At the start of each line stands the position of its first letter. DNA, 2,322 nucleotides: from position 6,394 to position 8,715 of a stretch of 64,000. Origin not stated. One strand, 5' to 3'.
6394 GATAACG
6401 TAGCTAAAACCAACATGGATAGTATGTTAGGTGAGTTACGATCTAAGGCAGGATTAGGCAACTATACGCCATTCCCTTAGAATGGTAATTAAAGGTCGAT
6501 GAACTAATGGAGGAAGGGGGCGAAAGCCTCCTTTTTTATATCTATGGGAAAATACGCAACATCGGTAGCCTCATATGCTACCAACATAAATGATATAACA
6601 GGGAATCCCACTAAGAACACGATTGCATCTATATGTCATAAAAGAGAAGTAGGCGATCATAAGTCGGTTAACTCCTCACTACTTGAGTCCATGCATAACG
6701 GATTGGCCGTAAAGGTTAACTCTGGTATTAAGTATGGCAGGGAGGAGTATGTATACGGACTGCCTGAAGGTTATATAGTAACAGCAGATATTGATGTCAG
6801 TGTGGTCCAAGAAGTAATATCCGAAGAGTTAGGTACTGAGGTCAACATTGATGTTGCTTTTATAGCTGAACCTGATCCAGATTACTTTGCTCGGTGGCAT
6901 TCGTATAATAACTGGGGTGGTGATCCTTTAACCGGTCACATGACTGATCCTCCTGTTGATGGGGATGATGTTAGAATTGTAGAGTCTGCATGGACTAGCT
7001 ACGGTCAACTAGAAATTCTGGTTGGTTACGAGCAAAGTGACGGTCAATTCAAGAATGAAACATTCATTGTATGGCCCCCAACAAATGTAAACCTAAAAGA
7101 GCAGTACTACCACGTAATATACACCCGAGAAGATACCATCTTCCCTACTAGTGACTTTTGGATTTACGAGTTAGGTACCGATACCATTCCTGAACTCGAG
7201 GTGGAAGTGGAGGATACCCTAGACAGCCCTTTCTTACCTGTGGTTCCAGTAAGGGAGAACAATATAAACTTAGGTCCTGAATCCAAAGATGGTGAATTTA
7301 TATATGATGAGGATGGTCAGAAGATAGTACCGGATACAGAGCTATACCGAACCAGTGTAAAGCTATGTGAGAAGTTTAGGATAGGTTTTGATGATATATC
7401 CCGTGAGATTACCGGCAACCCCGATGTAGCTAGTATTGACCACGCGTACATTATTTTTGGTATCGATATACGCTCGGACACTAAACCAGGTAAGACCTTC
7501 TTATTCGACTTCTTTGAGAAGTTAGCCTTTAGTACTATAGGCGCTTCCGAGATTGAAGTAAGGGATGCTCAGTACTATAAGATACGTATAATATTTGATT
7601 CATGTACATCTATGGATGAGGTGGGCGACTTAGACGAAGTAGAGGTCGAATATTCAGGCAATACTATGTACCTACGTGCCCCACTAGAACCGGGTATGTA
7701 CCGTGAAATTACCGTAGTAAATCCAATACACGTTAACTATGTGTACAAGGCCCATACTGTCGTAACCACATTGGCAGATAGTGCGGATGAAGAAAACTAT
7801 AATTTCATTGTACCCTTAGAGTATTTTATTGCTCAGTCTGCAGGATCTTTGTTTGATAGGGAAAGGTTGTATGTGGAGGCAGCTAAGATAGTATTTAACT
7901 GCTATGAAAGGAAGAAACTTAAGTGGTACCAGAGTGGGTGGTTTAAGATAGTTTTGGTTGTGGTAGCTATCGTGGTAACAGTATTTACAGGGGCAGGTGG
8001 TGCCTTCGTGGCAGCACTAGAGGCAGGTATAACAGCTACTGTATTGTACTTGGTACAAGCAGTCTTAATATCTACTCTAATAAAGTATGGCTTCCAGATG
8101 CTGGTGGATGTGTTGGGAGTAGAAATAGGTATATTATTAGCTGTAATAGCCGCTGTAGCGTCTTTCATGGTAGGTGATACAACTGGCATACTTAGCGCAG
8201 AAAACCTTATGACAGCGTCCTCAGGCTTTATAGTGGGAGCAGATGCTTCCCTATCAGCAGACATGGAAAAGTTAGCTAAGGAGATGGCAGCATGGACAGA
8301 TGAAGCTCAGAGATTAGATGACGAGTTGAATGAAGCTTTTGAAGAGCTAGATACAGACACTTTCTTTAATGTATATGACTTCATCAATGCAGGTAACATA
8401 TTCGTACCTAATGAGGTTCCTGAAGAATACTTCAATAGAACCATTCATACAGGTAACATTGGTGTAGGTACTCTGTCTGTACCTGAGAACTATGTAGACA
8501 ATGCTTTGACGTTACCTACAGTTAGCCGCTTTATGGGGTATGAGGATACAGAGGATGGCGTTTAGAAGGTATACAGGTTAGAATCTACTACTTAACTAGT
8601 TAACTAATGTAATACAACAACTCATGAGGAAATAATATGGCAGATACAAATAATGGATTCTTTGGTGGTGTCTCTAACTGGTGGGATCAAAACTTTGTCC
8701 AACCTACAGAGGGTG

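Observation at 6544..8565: Virion-module membrane protein with foreign codon usage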

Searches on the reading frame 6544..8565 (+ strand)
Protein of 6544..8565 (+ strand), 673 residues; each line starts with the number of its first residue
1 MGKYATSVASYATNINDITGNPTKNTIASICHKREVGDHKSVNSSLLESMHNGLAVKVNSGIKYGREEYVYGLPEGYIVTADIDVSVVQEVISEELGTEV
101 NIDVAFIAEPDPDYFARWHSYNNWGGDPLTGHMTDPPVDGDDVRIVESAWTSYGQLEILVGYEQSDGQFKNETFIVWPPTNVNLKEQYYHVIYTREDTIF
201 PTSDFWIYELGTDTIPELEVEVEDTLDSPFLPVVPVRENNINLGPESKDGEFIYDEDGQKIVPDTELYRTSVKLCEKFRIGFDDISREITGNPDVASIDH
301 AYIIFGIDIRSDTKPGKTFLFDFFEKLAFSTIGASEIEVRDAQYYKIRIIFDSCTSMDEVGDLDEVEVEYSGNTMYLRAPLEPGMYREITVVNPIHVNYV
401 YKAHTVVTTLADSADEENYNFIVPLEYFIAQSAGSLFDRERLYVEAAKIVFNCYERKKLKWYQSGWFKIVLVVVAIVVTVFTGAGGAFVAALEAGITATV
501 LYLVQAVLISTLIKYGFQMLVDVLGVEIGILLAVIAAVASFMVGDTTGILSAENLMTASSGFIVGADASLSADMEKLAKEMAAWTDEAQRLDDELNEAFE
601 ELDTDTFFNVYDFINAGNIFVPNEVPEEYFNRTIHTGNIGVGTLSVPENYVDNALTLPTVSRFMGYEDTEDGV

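Call 7: search_protein_families(library=phrogs, proteins=[window:6544-8565:+])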
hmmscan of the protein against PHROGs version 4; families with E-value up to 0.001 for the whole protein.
window:6544-8565:+ (673 aa): 1 family
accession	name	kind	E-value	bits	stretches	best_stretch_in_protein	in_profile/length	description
phrog_2220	-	unknown function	1.3e-155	521.2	2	166-660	286-848/850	-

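Call 8: search_protein_families(library=pfam, proteins=[window:6544-8565:+], max_evalue=0.1)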
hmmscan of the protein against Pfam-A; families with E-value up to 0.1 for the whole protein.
window:6544-8565:+ (673 aa): 0 families

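Call 9: search_dna_similar(query=window:6544-8565:+, collection=phages, mode=protein, max_rows=60, rows=spread)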
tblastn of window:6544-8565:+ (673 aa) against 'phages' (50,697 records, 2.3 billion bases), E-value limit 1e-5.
Records with a match: 259; places in all: 259; records where one place covers at least 80% of the query: 64.
Best place of each record, by identity: >=99% 2; 80-90% 6; <60% 251.
By first word of the organism name: Pseudomonas 87; Vibrio 65; Klebsiella 22; Salmonella 11; Escherichia 8; Ruegeria 7; Rhizobium 6; Sulfitobacter 5; Dinoroseobacter 5; Burkholderia 5; and 16 more.
By host as written in the record: - 36; Pseudomonas aeruginosa 35; Pseudomonas aeruginosa ATCC 27853 12; Klebsiella pneumoniae 11; Pseudomonas aeruginosa PAO1 11; Vibrio splendidus 8; Ruegeria pomeroyi DSS-3 8; Vibrio cholerae 7; and 73 more.
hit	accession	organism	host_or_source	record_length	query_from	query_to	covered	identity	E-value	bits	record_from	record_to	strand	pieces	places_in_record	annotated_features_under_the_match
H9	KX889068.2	Vibrio phage vB_VspP_pVa5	Vibrio splendidus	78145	1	673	100%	100.0%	0e+0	1271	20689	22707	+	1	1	N4 gp53 protein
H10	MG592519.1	Vibrio phage 1.150.O._10N.222.46.A6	Vibrio splendidus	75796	1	673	100%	82.8%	0e+0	1071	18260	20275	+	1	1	TMhelix containing protein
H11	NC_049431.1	Vibrio phage 1.097.O._10N.286.49.B3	Vibrio sp.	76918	1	658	98%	40.6%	2e-132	436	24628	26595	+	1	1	TMhelix containing protein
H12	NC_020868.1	Vibrio phage VBP32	Vibrio parahaemolyticus RIMD2210633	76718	1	663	99%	37.6%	2e-122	407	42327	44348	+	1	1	hypothetical protein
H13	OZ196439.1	Vibrio phage K479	Seawater and oysters mix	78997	3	664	98%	30.1%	7e-53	332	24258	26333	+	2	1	hypothetical protein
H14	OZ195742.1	Vibrio phage D505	Seawater and oysters mix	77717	46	652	90%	29.3%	7e-50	194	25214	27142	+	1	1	hypothetical protein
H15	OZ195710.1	Vibrio phage D497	Seawater and oysters mix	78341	46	652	90%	29.3%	7e-50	194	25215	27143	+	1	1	hypothetical protein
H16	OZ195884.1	Vibrio phage D501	Seawater and oysters mix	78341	46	652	90%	29.3%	7e-50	194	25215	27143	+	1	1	hypothetical protein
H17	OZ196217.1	Vibrio phage D515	Seawater and oysters mix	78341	46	652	90%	29.3%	7e-50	194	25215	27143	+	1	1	hypothetical protein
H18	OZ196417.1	Vibrio phage D467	Seawater and oysters mix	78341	46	652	90%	29.3%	7e-50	194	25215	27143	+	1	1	hypothetical protein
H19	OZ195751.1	Vibrio phage D472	Seawater and oysters mix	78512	46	652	90%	29.3%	7e-50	194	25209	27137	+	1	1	hypothetical protein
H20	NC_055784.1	Vibrio virus vB_VspP_SBP1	Vibrio sp. SCSIO30225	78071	39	665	93%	28.1%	4e-49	192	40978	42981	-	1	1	hypothetical protein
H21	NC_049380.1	Vibrio phage JSF3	Vibrio cholerae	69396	1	659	98%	25.5%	3e-37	155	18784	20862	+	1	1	hypothetical protein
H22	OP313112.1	Vibrio phage 12VC501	Vibrio cholerae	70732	1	659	98%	24.6%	4e-34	146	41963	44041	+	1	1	hypothetical protein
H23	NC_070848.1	Vibrio phage BUCT194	Vibrio alginolyticus 1651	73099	63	657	88%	26.2%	7e-35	148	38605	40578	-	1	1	hypothetical protein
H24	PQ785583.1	Salmonella phage As2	Salmonella enterica subsp. enterica ...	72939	205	659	60%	30.7%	6e-16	157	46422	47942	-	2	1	hypothetical protein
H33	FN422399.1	Pseudomonas phage LIT1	Pseudomonas aeruginosa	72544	193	661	70%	23.0%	1e-14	84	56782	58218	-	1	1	N4 gp53-like protein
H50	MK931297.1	Escherichia phage vB_EcoP_3HA13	Escherichia coli serotype O111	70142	386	638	38%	29.3%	9e-8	62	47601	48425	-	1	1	hypothetical protein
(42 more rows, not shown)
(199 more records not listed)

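Call 11: get_annotated_region(hit=H10, flank=20000)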
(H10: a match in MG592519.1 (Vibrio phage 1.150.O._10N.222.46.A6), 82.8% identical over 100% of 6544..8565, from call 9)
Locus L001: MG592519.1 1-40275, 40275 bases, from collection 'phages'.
description: Vibrio phage 1.150.O._10N.222.46.A6, partial genome.
organism: Vibrio phage 1.150.O._10N.222.46.A6 (NCBI taxid 1881429)
taxonomy: Viruses; Duplodnaviria; Heunggongvirae; Uroviricota; Caudoviricetes; Schitoviridae; Pontosvirinae; Nahantvirus; Nahantvirus 49C7
host: Vibrio splendidus; source: iron chloride precipitation of 0.2um-filtered seawater, resuspended in oxalate solution; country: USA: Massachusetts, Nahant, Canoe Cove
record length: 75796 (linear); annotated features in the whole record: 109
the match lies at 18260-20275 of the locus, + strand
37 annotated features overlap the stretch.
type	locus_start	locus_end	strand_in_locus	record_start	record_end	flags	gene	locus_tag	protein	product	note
CDS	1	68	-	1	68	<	-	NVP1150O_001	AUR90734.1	hypothetical protein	NVP1150O_001; tara_best_match:OM-RGC.v1.027692896; cvp_best_match:CAMPEP_0000020188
CDS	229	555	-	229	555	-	-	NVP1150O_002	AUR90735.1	hypothetical protein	NVP1150O_002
CDS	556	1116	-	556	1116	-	-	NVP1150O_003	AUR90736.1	Clp protease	NVP1150O_003; aclame_best_match:protein:vir:5316; tara_best_match:OM-RGC.v1.018848564; ...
CDS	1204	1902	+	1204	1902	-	-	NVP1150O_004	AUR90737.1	hypothetical protein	NVP1150O_004; aclame_best_match:protein:vir:95864; tara_best_match:OM-RGC.v1.012305714; ...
CDS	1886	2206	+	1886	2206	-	-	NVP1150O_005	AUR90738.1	hypothetical protein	NVP1150O_005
CDS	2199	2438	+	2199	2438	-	-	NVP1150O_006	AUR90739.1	hypothetical protein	NVP1150O_006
CDS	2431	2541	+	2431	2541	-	-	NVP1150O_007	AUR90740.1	zinc-ribbon transposase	NVP1150O_007; InterPro:IPR024442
CDS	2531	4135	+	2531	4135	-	-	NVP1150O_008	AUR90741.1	terminase large subunit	NVP1150O_008; aclame_best_match:protein:vir:95873; tara_best_match:OM-RGC.v1.001366677; ...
CDS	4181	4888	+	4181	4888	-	-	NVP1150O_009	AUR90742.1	head completion adaptor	NVP1150O_009; tara_best_match:OM-RGC.v1.012102277; cvp_best_match:CAMPEP_0000020292; VirFam ID:Head completion adaptor ...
CDS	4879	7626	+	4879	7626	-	-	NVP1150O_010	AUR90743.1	coil containing protein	NVP1150O_010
CDS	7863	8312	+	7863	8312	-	-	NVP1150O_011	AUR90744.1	hypothetical protein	NVP1150O_011; tara_best_match:OM-RGC.v1.024927854; cvp_best_match:CAMPEP_0000023950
CDS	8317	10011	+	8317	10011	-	-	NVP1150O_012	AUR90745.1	hypothetical protein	NVP1150O_012; tara_best_match:OM-RGC.v1.000441150; cvp_best_match:CAMPEP_0000016668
CDS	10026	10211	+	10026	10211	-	-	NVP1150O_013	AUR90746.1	hypothetical protein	NVP1150O_013; tara_best_match:OM-RGC.v1.036389133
CDS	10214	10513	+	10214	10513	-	-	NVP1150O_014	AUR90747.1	hypothetical protein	NVP1150O_014; tara_best_match:OM-RGC.v1.030910091; cvp_best_match:CAMPEP_0000016664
CDS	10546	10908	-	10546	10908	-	-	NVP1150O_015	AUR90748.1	peptidase M15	NVP1150O_015; aclame_best_match:protein:proph:163246; tara_best_match:OM-RGC.v1.027821407; ...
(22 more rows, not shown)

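Call 12: get_annotated_region(hit=H11, flank=20000)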
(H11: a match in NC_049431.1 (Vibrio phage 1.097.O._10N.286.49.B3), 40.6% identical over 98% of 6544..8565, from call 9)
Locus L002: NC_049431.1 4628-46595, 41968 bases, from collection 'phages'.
description: Vibrio phage 1.097.O._10N.286.49.B3, partial genome.
organism: Vibrio phage 1.097.O._10N.286.49.B3 (NCBI taxid 1881383)
taxonomy: Viruses; Duplodnaviria; Heunggongvirae; Uroviricota; Caudoviricetes; Schitoviridae; Pontosvirinae; Dorisvirus; Dorisvirus 49B3
host: Vibrio sp.; source: iron chloride precipitation of 0.2um-filtered seawater, resuspended in oxalate solution; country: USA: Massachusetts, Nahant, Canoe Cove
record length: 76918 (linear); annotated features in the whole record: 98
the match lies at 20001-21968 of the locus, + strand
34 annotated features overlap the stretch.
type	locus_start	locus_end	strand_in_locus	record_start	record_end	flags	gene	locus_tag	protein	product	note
CDS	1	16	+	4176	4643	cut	-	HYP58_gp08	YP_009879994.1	coil containing protein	NVP1097O_08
CDS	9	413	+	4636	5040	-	-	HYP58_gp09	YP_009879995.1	phospholipase A2 domain protein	NVP1097O_09; tara_best_match:OM-RGC.v1.026953596; InterPro:IPR016090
CDS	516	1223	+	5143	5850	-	-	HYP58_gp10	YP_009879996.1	virion structural protein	NVP1097O_10; tara_best_match:OM-RGC.v1.012102277; cvp_best_match:CAMPEP_0000020292; VirFam ID:Head completion adaptor ...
CDS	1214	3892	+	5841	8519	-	-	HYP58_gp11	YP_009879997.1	hypothetical protein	NVP1097O_11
CDS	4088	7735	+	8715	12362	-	-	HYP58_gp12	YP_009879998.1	coil containing protein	NVP1097O_12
CDS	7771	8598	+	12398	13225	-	-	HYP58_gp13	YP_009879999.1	hypothetical protein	NVP1097O_13; tara_best_match:OM-RGC.v1.007315685; cvp_best_match:CAMPEP_0000023986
CDS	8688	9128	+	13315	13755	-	-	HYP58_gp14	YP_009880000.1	hypothetical protein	NVP1097O_14; tara_best_match:OM-RGC.v1.024927854; cvp_best_match:CAMPEP_0000023950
CDS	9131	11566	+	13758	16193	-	-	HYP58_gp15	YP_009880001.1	hypothetical protein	NVP1097O_15; tara_best_match:OM-RGC.v1.000291909; cvp_best_match:CAMPEP_0000020432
CDS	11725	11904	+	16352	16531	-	-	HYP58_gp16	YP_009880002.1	hypothetical protein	NVP1097O_16; tara_best_match:OM-RGC.v1.036389133; cvp_best_match:CAMPEP_0000020380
CDS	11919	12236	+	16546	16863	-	-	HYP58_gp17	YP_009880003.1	TMhelix containing protein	NVP1097O_17; tara_best_match:OM-RGC.v1.030910091; cvp_best_match:CAMPEP_0000016664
CDS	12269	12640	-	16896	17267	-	-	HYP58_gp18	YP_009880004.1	endolysin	NVP1097O_18; tara_best_match:OM-RGC.v1.027821407; cvp_best_match:CAMPEP_0000016662; InterPro:IPR009045; pfam:PF08291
CDS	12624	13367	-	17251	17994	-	-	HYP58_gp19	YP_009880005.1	PhoH-like phosphate starvation-inducible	NVP1097O_19; aclame_best_match:protein:vir:2617; tara_best_match:OM-RGC.v1.011239636; cvp_best_match:CAMPEP_0000016660; ...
CDS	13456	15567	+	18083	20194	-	-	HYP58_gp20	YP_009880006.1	portal protein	NVP1097O_20; aclame_best_match:protein:vir:95821; tara_best_match:OM-RGC.v1.000571449; ...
CDS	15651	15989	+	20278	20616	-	-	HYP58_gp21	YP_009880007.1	coil containing protein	NVP1097O_21; tara_best_match:OM-RGC.v1.029086901; cvp_best_match:CAMPEP_0000020118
CDS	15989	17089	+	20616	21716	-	-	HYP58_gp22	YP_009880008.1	tail length tape measure protein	NVP1097O_22; aclame_best_match:protein:vir:95818; tara_best_match:OM-RGC.v1.003838995; ...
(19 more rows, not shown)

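Call 13: get_annotated_region(hit=H12, flank=20000)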
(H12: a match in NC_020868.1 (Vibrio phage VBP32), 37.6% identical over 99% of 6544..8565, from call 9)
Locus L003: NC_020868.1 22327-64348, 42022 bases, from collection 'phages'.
description: Vibrio phage VBP32 genomic sequence.
organism: Vibrio phage VBP32 (NCBI taxid 754072)
taxonomy: Viruses; Duplodnaviria; Heunggongvirae; Uroviricota; Caudoviricetes; Schitoviridae; Fuhrmanvirinae; Stoningtonvirus; Stoningtonvirus VBP47
host: Vibrio parahaemolyticus RIMD2210633; source: Lobster Hatchery Stonington, ME; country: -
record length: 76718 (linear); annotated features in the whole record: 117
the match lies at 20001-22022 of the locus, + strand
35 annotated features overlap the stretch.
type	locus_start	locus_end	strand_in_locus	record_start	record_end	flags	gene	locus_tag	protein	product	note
CDS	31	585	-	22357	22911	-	-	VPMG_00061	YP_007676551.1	ATP-dependent protease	-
CDS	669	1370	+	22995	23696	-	-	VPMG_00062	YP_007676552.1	hypothetical protein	-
CDS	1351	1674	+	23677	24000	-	-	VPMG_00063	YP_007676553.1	hypothetical protein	-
CDS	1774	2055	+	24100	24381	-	-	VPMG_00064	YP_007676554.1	hypothetical protein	-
CDS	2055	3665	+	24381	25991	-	-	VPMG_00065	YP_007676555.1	hypothetical protein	similar to gp68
CDS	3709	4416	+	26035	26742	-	-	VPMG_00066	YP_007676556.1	virion structural protein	-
CDS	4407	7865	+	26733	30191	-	-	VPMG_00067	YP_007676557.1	hypothetical protein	-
CDS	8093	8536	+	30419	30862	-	-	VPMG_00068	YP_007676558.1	hypothetical protein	-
CDS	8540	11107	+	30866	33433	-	-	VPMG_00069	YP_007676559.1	hypothetical protein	-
CDS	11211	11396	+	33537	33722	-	-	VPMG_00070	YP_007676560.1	hypothetical protein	-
CDS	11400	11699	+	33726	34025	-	-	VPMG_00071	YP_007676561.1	hypothetical protein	-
CDS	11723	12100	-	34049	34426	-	-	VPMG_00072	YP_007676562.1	endolysin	-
CDS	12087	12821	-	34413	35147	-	-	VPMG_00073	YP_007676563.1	PhoH-like phosphate starvation-inducible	-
CDS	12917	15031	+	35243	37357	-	-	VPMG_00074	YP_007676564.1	portal protein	-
CDS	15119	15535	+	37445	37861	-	-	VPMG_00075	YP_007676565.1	hypothetical protein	-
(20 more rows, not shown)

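Call 15: get_annotated_region(hit=H21, flank=20000)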
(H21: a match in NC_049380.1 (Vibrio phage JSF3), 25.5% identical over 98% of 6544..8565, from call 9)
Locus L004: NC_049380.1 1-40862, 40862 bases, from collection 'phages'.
description: Vibrio phage JSF3, complete genome.
organism: Vibrio phage JSF3 (NCBI taxid 1916111)
taxonomy: Viruses; Duplodnaviria; Heunggongvirae; Uroviricota; Caudoviricetes; Schitoviridae; Pacinivirus
host: Vibrio cholerae; source: water; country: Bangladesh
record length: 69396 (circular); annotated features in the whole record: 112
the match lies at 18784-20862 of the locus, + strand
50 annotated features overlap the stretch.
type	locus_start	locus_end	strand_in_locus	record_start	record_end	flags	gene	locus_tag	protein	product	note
CDS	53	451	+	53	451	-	-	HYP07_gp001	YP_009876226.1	hypothetical protein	-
CDS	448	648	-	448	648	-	-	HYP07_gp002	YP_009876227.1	hypothetical protein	-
CDS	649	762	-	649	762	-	-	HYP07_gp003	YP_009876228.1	hypothetical protein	-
CDS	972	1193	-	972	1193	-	-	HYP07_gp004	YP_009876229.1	hypothetical protein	-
CDS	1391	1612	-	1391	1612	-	-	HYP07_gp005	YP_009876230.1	hypothetical protein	-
CDS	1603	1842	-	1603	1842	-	-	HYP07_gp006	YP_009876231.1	hypothetical protein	-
CDS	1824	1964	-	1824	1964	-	-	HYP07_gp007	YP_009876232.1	hypothetical protein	-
CDS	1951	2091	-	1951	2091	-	-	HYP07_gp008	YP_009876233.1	hypothetical protein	-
CDS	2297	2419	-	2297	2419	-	-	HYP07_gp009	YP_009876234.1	hypothetical protein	-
CDS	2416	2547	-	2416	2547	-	-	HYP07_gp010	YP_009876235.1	hypothetical protein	-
CDS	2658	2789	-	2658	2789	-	-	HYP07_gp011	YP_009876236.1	hypothetical protein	-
CDS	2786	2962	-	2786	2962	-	-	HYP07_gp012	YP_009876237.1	hypothetical protein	-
CDS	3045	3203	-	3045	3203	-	-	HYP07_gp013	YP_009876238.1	hypothetical protein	-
CDS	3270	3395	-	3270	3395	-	-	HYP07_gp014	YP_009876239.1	hypothetical protein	-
CDS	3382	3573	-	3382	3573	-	-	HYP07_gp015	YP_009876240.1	hypothetical protein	-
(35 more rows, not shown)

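Call 16: get_annotated_region(hit=H14, flank=20000)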
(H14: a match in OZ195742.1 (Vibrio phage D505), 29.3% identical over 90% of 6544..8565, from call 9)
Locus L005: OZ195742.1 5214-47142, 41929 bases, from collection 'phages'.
description: Vibrio phage D505 genome assembly, chromosome: VPD505_1.
organism: Vibrio phage D505 (NCBI taxid 3105269)
taxonomy: Viruses
host: -; source: Seawater and oysters mix; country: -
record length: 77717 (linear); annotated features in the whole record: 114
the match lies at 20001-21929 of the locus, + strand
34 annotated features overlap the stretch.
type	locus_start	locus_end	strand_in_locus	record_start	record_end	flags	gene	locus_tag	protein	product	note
CDS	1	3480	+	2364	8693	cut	-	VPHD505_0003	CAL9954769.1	hypothetical protein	-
CDS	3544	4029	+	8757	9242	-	-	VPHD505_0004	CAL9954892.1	hypothetical protein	-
CDS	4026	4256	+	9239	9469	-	-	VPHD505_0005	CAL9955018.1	hypothetical protein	-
CDS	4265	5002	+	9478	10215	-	-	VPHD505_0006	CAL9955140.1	hypothetical protein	-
CDS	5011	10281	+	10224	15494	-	-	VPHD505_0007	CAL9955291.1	tail protein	-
CDS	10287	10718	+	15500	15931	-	-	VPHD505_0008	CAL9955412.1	hypothetical protein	-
CDS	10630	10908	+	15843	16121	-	-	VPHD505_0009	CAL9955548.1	hypothetical protein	-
CDS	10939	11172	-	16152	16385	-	-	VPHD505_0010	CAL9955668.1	hypothetical protein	-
CDS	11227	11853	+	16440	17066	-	-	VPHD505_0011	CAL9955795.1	hypothetical protein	-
CDS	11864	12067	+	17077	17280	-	-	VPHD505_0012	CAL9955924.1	hypothetical protein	-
CDS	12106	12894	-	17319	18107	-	-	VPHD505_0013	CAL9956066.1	PhoH-like phosphate starvation-inducible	-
CDS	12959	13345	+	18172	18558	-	-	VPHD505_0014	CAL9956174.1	endolysin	-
CDS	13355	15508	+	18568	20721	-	-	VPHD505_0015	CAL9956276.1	portal protein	-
CDS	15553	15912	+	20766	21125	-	-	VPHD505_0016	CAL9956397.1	hypothetical protein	-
CDS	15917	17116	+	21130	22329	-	-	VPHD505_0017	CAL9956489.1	tail length tape measure protein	-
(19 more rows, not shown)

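Call 17: get_annotated_region(hit=H50, flank=20000)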
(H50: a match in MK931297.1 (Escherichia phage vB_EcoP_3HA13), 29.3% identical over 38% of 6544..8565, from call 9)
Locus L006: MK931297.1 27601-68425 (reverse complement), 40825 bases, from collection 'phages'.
description: Escherichia phage vB_EcoP_3HA13, complete genome.
organism: Escherichia phage vB_EcoP_3HA13 (NCBI taxid 2580395)
taxonomy: Viruses; Duplodnaviria; Heunggongvirae; Uroviricota; Caudoviricetes; Schitoviridae; Enquatrovirinae; Enquatrovirus; Enquatrovirus N4
host: Escherichia coli serotype O111; source: wastewater; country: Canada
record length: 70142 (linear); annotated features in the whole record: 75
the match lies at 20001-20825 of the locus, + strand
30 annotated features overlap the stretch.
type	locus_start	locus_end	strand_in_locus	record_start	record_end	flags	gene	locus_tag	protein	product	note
CDS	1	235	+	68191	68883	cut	-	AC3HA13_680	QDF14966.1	hypothetical protein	-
CDS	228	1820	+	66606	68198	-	-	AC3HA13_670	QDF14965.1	terminase large subunit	large subunit terminase [similar: Klebsiella phage KP8]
CDS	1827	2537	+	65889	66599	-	-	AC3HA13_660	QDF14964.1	hypothetical protein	-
CDS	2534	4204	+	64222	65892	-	-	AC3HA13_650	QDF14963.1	hypothetical protein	-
CDS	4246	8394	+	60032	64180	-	-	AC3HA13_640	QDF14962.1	hypothetical protein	-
CDS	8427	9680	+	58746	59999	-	-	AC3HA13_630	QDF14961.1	hypothetical protein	capsid and scaffold protein [similar: Escherichia phagePMBT57]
CDS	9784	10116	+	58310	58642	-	-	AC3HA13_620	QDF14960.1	hypothetical protein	-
CDS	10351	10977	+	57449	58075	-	-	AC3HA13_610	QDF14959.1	N-acetylmuramidase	-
CDS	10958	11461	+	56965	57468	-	-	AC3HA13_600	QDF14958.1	hypothetical protein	spanin protein [similar: Escherichia phage OLB145]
CDS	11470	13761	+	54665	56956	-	-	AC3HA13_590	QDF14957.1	hypothetical protein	portal protein [similar: E coli phage OLB145]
CDS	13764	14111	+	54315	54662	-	-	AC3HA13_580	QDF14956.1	hypothetical protein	-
CDS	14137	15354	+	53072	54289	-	-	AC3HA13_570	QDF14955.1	hypothetical protein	-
CDS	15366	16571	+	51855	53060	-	-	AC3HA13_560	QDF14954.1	major coat protein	-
CDS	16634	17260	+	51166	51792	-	-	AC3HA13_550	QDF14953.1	hypothetical protein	-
CDS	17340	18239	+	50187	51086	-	-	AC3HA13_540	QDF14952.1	hypothetical protein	-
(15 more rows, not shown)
